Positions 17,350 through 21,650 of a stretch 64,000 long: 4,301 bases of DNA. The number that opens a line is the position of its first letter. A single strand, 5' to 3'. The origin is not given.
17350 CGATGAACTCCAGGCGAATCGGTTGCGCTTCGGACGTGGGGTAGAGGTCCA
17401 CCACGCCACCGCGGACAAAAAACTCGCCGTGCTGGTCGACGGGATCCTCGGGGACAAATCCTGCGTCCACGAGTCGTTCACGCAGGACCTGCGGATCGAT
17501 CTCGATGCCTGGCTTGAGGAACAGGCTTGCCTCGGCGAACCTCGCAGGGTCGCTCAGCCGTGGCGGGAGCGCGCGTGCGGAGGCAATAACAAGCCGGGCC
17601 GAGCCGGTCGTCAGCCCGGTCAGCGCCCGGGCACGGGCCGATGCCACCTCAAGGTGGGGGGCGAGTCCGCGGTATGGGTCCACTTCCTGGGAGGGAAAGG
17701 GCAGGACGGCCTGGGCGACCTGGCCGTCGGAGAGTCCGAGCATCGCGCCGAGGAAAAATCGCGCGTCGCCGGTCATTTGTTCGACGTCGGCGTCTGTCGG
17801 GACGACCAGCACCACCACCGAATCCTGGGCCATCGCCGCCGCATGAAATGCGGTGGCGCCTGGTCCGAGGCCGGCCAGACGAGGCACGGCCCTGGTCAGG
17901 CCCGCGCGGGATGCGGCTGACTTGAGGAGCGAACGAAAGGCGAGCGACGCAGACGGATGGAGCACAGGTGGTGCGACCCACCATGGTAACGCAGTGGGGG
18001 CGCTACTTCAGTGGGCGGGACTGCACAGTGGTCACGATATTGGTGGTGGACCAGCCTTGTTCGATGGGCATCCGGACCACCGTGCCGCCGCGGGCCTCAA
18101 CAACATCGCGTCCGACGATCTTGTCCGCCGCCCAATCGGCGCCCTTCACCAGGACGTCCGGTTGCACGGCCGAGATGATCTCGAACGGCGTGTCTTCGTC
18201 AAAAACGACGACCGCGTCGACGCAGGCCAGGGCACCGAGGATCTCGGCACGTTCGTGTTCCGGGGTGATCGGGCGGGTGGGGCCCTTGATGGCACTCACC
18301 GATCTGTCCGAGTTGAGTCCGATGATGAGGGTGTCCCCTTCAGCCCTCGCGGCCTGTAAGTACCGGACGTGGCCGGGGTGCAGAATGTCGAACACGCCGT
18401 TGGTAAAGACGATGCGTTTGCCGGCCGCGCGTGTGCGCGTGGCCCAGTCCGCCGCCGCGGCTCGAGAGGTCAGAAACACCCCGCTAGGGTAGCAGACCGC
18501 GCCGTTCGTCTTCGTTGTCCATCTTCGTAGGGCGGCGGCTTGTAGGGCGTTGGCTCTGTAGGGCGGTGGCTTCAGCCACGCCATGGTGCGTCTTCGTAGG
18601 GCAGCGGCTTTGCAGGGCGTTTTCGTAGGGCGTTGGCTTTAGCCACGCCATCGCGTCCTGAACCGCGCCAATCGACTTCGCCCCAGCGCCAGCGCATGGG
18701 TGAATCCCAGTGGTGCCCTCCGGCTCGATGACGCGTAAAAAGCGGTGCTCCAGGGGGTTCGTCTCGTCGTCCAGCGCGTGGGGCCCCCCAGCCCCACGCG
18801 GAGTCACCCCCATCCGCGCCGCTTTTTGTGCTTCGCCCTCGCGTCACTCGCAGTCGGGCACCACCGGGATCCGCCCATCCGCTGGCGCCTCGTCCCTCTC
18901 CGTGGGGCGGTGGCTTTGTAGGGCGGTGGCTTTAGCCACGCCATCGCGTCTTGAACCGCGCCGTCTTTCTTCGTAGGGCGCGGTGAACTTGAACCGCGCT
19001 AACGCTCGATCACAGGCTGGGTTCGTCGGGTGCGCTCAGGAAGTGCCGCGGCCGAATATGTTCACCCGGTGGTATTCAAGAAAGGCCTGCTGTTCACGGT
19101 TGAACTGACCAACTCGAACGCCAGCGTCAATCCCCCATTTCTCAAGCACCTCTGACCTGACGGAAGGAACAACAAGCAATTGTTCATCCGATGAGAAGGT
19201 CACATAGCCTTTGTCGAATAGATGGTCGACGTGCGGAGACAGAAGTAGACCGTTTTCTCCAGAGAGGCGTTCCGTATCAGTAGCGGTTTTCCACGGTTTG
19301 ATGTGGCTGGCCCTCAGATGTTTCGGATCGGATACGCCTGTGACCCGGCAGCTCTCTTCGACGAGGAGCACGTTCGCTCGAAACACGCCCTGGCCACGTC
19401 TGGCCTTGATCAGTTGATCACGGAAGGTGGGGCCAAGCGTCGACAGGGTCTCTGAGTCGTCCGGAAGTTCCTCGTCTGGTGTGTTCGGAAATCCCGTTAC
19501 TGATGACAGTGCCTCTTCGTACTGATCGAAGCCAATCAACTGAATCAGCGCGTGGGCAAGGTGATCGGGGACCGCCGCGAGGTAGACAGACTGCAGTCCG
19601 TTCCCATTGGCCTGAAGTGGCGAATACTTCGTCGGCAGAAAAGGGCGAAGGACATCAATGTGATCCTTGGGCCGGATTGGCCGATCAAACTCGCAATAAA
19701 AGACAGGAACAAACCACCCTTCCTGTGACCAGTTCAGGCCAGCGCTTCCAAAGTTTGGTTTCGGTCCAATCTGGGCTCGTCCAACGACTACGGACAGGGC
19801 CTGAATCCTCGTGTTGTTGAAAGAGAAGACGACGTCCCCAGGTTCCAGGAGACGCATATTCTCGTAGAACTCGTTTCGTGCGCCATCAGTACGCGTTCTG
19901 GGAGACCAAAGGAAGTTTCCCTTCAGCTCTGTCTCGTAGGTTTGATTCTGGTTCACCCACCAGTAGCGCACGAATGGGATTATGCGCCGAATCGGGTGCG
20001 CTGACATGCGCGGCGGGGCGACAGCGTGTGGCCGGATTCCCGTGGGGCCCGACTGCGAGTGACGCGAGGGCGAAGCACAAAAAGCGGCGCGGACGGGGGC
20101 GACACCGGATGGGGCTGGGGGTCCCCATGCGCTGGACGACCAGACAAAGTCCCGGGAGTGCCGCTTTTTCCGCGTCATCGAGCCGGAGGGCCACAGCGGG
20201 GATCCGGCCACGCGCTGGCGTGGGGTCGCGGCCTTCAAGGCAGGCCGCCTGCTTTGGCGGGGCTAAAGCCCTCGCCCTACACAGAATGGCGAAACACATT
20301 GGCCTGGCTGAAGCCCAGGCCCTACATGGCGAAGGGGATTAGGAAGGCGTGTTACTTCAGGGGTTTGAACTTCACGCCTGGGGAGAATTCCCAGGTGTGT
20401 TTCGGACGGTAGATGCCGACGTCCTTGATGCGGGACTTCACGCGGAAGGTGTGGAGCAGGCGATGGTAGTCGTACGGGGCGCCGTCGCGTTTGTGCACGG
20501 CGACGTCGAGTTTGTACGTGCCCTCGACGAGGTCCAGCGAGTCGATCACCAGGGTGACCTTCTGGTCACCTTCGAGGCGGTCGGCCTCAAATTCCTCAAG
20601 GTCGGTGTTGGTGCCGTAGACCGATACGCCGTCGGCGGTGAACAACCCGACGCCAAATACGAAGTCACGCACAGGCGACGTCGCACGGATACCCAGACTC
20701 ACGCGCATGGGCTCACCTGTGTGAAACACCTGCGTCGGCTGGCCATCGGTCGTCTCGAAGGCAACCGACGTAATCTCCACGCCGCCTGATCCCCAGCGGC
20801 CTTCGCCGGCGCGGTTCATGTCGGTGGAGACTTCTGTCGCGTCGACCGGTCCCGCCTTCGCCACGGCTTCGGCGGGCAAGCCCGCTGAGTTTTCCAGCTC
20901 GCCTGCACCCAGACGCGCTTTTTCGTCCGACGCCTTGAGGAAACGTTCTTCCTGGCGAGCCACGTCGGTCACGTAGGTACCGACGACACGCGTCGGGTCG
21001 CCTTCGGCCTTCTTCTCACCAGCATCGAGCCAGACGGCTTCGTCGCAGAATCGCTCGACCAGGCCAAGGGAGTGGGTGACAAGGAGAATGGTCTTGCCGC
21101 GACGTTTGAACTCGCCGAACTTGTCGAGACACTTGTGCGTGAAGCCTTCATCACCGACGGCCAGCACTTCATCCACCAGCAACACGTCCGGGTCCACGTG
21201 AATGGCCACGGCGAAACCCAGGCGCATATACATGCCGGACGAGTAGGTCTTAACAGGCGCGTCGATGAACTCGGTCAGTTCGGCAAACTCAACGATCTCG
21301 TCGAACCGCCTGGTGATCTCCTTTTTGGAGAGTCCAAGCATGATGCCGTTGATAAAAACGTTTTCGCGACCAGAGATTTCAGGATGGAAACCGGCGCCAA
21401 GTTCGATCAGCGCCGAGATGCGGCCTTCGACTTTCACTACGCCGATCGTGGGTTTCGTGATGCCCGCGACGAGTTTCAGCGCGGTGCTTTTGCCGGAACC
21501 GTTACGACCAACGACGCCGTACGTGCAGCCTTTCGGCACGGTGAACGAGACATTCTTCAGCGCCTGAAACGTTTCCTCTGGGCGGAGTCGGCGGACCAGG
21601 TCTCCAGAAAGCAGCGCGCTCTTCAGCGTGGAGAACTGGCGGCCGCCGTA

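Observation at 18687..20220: Low-GC HNH nuclease gene boxed in by two inverted ~204-bp terminator-like elements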

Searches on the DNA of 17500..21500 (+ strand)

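Call 10: search_rna_families(source=window, start=17500, end=21500, threshold=evalue, max_evalue=1)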
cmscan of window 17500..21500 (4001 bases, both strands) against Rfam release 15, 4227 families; matches with E-value up to 1: 0.
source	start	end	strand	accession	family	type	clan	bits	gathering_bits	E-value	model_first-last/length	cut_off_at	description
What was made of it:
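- On Known structured RNA families (Rfam, including HEARO/IscB-associated and Acido motifs): cmscan of 17500-21500 on both strands, E up to 1, gave 0 matches (call 10).
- Tried and rejected: An Rfam scan of 17500-21500 at E up to 1 found nothing (call 10).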

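Call 71: search_dna_similar(query=window:18676-18898:+, collection=plasmids, mode=distant, max_evalue=0.001, max_rows=10)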
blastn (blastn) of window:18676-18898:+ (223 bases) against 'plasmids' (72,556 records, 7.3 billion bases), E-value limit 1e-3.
No match.

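Call 72: search_dna_similar(query=window:18676-18898:+, collection=phages, mode=distant, max_evalue=0.001, max_rows=10)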
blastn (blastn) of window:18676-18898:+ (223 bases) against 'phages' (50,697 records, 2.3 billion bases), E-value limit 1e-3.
No match.

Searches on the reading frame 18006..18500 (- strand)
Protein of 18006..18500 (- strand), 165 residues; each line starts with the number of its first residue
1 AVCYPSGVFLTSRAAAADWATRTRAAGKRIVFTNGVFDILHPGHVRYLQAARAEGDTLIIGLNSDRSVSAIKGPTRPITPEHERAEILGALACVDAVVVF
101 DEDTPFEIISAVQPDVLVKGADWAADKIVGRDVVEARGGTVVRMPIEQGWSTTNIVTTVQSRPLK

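Call 11: search_protein_families(library=pfam, proteins=[window:18006-18500:-], max_evalue=0.01)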
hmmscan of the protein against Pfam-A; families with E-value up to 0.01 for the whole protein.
window:18006-18500:- (165 aa): 2 families
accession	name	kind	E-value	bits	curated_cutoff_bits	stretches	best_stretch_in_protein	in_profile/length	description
PF01467.32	CTP_transf_like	-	1e-19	71.5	21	1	32-130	1-103/133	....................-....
PF06574.18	FAD_syn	-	0.0076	16.5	27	0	28-110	6-93/158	FAD synthetase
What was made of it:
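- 18003..18478 (-): rfaE/hldE-like cytidylyltransferase, the left housekeeping neighbour. The start is probably GTG 18478; the longer ORF reaching 18584 runs into the REP array. Pfam CTP_transf_like, E 1e-19 (call 11).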
